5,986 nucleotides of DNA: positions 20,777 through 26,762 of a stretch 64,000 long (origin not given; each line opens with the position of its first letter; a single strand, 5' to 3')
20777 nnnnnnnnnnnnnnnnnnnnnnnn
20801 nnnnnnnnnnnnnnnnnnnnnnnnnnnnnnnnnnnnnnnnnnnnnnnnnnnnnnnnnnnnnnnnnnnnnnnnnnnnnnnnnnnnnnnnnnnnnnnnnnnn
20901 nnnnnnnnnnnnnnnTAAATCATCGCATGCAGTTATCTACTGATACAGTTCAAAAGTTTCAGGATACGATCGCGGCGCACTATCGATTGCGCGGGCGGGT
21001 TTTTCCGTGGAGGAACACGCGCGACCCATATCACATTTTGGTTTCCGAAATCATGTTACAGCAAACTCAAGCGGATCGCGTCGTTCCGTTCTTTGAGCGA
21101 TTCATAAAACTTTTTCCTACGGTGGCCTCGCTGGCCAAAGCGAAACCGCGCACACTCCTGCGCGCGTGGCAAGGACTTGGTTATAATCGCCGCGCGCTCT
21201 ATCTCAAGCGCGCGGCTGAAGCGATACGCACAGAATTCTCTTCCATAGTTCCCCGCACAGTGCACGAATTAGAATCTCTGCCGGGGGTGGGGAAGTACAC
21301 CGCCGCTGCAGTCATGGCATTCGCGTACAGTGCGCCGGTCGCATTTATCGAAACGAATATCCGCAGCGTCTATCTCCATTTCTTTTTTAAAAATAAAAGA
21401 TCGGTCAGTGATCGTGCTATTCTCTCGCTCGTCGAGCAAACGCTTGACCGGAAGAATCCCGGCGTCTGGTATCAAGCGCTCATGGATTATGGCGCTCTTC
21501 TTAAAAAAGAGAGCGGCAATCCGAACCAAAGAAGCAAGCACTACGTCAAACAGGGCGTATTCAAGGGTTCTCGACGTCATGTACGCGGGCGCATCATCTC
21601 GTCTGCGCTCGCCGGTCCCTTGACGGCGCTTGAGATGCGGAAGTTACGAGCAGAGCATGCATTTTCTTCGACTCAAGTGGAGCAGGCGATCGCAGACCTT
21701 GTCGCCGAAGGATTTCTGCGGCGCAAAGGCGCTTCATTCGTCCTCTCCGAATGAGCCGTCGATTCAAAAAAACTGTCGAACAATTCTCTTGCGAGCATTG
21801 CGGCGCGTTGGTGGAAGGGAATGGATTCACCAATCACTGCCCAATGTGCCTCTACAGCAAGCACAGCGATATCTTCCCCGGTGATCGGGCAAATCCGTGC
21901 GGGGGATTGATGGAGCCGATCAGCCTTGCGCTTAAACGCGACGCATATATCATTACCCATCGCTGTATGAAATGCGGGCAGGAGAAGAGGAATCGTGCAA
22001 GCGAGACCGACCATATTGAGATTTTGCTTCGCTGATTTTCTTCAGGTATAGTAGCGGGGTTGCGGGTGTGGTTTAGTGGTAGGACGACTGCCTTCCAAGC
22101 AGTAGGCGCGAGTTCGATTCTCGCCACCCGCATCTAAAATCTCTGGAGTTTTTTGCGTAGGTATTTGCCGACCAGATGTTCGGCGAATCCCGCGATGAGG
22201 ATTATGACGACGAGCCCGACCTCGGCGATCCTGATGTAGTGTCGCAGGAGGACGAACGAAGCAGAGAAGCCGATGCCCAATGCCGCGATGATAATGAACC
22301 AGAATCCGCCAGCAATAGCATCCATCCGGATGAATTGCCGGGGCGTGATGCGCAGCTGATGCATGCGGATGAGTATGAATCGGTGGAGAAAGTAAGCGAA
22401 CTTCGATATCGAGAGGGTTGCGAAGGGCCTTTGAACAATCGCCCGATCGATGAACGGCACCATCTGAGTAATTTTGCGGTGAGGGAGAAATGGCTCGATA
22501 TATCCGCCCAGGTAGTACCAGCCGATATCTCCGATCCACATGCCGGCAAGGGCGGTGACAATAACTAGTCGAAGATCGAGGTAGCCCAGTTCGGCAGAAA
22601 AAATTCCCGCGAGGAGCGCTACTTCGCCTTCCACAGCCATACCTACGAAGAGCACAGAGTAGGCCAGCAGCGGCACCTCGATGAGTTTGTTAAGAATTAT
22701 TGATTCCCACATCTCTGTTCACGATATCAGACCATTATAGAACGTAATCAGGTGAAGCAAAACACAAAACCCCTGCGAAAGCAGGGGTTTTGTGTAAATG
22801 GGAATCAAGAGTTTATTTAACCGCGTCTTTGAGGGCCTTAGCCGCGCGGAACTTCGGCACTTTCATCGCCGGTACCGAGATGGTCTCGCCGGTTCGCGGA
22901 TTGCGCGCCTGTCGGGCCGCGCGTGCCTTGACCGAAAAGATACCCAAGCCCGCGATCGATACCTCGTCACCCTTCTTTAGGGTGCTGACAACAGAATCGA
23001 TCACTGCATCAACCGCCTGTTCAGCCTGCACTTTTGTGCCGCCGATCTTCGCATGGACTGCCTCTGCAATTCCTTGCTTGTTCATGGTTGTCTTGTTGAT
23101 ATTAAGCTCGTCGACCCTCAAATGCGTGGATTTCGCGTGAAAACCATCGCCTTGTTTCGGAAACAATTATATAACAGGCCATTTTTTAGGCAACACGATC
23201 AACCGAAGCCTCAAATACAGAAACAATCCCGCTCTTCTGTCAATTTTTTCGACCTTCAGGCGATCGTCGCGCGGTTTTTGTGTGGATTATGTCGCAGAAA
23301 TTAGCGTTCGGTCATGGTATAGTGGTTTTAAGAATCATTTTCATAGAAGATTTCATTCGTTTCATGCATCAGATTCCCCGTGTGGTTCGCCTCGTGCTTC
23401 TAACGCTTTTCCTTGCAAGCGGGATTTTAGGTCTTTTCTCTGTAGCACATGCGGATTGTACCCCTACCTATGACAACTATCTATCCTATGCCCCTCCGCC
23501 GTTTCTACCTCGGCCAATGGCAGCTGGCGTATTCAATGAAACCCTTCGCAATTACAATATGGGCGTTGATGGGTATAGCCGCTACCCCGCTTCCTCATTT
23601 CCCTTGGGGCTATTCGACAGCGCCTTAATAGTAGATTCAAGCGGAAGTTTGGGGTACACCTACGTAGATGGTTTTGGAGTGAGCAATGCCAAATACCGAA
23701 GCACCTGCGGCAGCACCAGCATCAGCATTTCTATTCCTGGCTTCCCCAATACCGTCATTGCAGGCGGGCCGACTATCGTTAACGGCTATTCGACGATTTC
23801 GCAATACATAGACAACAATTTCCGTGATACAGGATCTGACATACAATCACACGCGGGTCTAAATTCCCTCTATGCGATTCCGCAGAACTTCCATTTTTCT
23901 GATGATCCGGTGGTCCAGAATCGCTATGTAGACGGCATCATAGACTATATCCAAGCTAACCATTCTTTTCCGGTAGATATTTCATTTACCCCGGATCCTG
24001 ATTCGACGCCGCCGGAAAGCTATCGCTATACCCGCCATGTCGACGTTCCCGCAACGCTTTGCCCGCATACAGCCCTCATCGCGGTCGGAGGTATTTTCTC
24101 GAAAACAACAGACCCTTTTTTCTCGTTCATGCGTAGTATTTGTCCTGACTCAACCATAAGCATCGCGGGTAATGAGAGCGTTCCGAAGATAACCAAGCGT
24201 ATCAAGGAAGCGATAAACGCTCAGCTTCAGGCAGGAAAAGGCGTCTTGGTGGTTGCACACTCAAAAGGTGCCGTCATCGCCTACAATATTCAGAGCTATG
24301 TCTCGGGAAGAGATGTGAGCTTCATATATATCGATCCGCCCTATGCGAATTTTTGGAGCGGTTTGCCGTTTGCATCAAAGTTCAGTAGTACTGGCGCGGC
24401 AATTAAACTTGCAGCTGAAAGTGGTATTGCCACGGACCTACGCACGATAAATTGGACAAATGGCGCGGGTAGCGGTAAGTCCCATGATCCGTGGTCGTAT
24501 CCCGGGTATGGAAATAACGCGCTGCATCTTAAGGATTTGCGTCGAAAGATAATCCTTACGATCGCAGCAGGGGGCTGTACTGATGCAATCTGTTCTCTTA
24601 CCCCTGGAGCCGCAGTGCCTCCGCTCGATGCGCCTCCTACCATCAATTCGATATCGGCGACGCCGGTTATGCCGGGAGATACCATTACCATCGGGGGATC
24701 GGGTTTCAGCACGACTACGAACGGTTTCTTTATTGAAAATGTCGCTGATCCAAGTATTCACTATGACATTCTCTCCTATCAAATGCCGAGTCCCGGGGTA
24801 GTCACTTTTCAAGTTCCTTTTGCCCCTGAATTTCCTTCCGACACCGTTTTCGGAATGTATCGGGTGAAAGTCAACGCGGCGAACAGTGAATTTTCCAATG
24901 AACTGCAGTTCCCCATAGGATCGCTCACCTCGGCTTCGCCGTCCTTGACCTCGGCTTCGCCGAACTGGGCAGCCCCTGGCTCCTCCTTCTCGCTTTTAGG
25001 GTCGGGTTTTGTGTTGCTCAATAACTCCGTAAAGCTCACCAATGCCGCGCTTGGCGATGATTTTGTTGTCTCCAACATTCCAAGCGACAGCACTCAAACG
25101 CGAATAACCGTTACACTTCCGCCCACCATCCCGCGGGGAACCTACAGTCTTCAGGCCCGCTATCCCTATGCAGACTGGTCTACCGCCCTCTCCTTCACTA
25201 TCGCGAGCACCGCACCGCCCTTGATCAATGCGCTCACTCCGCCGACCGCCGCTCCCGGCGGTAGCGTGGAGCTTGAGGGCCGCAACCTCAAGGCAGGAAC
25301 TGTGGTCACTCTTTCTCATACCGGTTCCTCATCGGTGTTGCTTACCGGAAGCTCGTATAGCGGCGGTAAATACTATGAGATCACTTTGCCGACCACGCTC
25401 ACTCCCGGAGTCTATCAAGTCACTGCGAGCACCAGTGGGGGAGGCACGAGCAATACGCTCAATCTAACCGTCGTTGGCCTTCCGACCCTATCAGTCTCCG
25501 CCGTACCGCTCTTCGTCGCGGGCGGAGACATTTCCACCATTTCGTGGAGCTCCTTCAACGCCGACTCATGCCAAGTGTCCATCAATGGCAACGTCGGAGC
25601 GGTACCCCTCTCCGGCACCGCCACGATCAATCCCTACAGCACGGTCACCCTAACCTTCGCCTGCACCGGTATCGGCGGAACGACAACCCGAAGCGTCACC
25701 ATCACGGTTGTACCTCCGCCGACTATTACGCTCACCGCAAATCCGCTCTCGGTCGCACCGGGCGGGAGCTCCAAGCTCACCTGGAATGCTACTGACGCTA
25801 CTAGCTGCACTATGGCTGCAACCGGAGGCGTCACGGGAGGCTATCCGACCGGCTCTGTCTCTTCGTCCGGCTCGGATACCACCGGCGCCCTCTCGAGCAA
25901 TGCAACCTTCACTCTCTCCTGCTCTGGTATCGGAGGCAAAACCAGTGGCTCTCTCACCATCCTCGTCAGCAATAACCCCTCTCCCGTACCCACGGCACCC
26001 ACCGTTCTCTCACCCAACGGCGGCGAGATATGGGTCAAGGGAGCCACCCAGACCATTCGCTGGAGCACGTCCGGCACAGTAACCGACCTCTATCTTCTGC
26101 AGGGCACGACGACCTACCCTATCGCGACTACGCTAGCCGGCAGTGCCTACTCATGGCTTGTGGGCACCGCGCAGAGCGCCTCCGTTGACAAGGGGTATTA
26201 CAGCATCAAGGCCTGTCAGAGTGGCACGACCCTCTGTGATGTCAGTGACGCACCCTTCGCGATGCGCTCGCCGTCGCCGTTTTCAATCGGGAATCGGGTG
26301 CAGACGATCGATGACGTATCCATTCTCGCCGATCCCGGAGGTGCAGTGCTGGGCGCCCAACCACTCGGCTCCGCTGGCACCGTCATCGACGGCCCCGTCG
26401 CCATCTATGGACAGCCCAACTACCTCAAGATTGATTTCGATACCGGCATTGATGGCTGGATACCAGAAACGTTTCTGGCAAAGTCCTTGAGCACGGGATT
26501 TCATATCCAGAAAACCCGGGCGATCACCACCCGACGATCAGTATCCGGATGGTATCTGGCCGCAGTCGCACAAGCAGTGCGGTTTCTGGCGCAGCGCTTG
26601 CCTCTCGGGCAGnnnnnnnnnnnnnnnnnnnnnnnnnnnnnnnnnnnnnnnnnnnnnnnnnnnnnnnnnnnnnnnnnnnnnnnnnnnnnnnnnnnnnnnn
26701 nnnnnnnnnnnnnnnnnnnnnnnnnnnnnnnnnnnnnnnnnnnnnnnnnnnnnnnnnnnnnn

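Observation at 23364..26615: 1084-aa surface protein combining a lipase-type serine-hydrolase domain with Ig/IPT repeats and an SH3b-like C-terminus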

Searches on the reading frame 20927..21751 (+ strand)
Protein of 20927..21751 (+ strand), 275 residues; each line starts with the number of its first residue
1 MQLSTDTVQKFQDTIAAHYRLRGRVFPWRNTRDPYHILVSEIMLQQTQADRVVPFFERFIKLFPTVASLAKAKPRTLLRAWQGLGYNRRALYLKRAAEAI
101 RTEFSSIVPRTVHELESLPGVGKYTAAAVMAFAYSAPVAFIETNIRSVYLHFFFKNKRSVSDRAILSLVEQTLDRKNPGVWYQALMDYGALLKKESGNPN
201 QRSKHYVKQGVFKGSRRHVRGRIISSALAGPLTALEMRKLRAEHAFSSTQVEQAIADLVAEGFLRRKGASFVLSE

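Call 15: search_protein_families(library=pfam, proteins=[window:20927-21751:+], max_evalue=0.001)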
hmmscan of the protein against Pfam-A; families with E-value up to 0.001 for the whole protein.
window:20927-21751:+ (275 aa): 3 families
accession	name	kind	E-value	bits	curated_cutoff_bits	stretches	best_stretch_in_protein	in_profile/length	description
PF00730.31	HhH-GPD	-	1.7e-14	54.5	26.2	1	39-158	1-92/108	HhH-GPD superfamily base excision DNA repair protein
PF00633.29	HHH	-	5.7e-08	32.7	24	1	104-132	2-30/30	Helix-hairpin-helix motif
PF00392.27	GntR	-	0.00074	19.6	27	0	222-268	12-58/64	Bacterial regulatory proteins, gntR family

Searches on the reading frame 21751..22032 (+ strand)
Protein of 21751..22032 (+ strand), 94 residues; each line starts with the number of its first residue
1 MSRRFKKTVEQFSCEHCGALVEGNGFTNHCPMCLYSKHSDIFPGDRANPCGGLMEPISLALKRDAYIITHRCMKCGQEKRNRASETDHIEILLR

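Call 15: search_protein_families(library=pfam, proteins=[window:21751-22032:+], max_evalue=0.001)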
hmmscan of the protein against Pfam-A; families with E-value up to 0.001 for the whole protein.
window:21751-22032:+ (94 aa): 2 families
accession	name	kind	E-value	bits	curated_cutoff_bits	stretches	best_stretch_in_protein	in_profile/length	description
PF12647.12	RNHCP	-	1.8e-27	95.6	24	1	10-92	2-89/90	RNHCP domain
PF21349.2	RUBY_RBDX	-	0.00096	19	26.5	0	13-37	2-26/30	Rubrerythrin, rubredoxin-like domain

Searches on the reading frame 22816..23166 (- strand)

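Call 15: search_protein_families(library=pfam, proteins=[window:22816-23166:-], max_evalue=0.001)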
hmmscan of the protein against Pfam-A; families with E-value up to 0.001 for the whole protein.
window:22816-23166:- (117 aa): 2 families
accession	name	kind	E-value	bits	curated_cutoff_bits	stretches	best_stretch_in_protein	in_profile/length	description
PF00216.26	Bac_DNA_binding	-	1.5e-30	105.7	22.4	1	28-117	1-90/90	Bacterial DNA-binding protein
PF18291.6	HU-HIG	-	6.4e-08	33.1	26.2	1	23-117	27-119/125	HU domain fused to wHTH, Ig, or Glycine-rich motif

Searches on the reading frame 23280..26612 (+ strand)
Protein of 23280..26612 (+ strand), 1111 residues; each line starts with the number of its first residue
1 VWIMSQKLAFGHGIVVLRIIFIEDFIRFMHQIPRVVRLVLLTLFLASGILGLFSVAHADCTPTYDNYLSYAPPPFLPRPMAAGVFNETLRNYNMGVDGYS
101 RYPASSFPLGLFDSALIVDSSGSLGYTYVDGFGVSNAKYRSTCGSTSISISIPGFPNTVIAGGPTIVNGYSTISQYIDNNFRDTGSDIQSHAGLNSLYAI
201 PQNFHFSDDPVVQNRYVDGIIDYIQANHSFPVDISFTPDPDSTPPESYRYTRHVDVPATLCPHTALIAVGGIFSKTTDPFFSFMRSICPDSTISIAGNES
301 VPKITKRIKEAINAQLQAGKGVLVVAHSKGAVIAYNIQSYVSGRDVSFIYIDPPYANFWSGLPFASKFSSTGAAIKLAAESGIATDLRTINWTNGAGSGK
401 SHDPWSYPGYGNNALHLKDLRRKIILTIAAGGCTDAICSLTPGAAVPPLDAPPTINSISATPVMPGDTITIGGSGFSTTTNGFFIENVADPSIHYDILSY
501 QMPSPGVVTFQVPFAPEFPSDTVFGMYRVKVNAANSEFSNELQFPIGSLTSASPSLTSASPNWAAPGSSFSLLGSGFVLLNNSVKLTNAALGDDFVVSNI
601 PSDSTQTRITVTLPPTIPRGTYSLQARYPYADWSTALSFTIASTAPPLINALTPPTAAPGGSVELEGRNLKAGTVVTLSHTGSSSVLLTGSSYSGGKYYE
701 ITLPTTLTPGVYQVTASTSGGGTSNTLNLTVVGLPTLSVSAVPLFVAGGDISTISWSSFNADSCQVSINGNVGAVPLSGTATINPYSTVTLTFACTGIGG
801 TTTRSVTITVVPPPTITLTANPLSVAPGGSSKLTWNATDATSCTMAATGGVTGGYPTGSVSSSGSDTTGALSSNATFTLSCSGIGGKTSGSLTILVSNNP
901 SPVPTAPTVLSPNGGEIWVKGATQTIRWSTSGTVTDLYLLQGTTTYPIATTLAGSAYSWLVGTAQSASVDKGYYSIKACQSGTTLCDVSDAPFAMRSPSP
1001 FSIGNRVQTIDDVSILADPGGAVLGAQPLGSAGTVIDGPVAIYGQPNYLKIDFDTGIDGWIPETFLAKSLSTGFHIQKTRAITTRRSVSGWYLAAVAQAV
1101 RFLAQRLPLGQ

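Call 3: search_protein_families(library=pfam, proteins=[window:23364-26612:+], max_evalue=1)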
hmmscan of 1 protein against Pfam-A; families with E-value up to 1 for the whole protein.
window:23364-26612:+ (1083 aa): 3 families
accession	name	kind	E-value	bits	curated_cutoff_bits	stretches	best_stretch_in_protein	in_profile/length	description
PF10342.15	Kre9_KNH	-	0.016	16.4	24.6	1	883-954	1-79/94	Kre9/KNH-like N-terminal Ig-like domain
PF08237.17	PE-PPE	-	0.023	14.6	21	1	267-311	24-68/228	PE-PPE domain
PF21226.3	MalQ_N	-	0.11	13.3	24.1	0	577-609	55-87/91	MalQ N-terminal beta sandwich domain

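Call 4: search_protein_families(library=ncbifam, proteins=[window:23364-26612:+], max_evalue=1)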
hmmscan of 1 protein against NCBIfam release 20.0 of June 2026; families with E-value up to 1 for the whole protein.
window:23364-26612:+ (1083 aa): 1 family
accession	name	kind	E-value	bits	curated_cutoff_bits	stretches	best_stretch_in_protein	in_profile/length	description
TIGR03162.1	ribazole_cobC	equivalog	0.11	12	162.9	1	265-300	109-145/176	alpha-ribazole phosphatase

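Call 5: search_solved_structures(query=window:23364-26612:+, max_evalue=1, show_alignments=3)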
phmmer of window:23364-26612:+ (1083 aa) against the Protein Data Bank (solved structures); distinct sequences matched with E-value up to 1: 2.
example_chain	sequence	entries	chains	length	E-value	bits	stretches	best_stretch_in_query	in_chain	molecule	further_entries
4rho_A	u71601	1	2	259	0.6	11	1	947-981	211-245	Uncharacterized protein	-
4l0c_A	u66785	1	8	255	0.84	10.6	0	286-365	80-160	Deformylase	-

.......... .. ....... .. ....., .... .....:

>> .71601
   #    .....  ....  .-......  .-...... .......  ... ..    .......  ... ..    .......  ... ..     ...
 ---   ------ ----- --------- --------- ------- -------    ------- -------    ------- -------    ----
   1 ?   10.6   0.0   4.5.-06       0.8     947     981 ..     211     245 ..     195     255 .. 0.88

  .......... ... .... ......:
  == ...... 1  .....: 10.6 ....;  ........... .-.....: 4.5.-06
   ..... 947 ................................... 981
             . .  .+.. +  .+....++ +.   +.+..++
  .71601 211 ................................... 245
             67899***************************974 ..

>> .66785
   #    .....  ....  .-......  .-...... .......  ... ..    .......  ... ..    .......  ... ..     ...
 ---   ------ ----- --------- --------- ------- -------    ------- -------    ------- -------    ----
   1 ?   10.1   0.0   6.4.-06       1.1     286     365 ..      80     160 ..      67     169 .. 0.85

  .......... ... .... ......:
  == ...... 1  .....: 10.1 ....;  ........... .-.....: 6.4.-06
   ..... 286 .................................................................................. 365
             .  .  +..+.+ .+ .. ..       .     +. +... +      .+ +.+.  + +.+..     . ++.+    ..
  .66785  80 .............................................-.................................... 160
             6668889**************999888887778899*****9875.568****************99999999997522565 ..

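Call 17: find_encoding_contigs(protein=window:23364-26612:+, flank=3000, max_places=5)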
Protein window:23364-26612:+ (1083 aa): no gene with exactly this product is on record in the collection.

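Call 18: find_encoding_contigs(protein=window:23280-26612:+, flank=3000, max_places=5)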
Protein window:23280-26612:+ (1111 aa): no gene with exactly this product is on record in the collection.

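Call 19: search_protein_representatives(protein=window:23364-26612:+)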
Query: 1083 residues. Proteins with E-value up to 0.001 (for the whole library): 8316; up to 1e-10: 2741; up to 1e-30: 438. The best 150 are listed.
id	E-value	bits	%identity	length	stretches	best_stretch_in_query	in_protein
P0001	0.0e+00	2408.3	100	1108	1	1-1083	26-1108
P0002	4.3e-245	832.7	36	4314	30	679-874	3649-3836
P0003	8.4e-142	490.7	46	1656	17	722-828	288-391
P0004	1.2e-132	460.3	40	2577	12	677-886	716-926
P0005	6.3e-121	421.6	39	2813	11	679-859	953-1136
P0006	2.9e-120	419.4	42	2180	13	706-885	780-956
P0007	4.2e-120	418.8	40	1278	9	707-875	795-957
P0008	6.7e-118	411.5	41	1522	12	707-833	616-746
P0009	4.8e-115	402.1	38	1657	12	685-858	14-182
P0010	4.1e-112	392.4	45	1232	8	707-874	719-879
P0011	3.3e-109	382.8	42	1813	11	747-1033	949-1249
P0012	4.0e-104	365.9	45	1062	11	699-817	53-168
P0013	1.1e-102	361.2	36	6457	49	866-966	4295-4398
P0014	4.6e-101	355.8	36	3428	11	694-813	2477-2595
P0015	5.5e-92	325.7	34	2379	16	680-870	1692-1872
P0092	6.0e-56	206.4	37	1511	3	237-682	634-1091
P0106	5.3e-53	196.7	48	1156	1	236-473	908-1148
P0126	1.6e-49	185.1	39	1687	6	690-868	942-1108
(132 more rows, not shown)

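Call 50: list_cluster_members(proteins=[P0001, P0092, P0106, P0151, P0152])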
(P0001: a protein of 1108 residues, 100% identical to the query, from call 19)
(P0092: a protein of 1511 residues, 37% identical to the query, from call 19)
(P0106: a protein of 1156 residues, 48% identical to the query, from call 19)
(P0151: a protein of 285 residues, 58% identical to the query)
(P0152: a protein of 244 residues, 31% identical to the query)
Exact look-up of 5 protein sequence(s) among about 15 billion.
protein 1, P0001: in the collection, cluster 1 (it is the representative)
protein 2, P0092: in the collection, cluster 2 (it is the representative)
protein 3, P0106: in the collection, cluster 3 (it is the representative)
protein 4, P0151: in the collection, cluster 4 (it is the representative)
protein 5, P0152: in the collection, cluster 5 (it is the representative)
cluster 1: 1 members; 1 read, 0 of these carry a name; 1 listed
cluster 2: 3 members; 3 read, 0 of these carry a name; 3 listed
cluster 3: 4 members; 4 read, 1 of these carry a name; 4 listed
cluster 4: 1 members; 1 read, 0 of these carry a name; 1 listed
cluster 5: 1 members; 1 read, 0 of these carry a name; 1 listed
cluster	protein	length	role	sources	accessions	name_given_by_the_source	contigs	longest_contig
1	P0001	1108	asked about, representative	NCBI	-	-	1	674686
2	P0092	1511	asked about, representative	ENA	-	-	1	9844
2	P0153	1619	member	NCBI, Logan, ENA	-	-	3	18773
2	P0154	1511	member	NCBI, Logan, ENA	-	-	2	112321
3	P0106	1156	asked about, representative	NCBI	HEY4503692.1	MAG TPA: hypothetical protein VJJ28_01110, partial [Candidatus Paceibacterota bacterium]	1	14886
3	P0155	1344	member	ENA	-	-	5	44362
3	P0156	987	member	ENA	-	-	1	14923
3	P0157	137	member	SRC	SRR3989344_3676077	-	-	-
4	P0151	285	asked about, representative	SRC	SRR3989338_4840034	-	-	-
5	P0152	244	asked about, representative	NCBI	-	-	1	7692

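Call 71: search_protein_families(library=pfam, proteins=[P0155, P0092], max_evalue=0.01)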
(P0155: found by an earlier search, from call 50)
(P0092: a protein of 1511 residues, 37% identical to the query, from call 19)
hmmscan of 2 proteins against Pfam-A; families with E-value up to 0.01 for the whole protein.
P0155 (1344 aa): 0 families

P0092 (1511 aa): 2 families
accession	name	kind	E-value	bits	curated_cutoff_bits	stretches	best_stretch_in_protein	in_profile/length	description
PF03443.20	AA9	-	0.0013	19.1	27.8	0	1000-1025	119-144/207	Auxiliary Activity family 9 (formerly GH61)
PF14734.12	DUF4469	-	0.0036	17.6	22.6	0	1006-1028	62-84/101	Domain of unknown function (DUF4469) with IG-like fold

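Call 75: find_encoding_contigs(protein=window:23289-26612:+, flank=2000, max_places=3)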
Protein window:23289-26612:+ (1108 aa): no gene with exactly this product is on record in the collection.
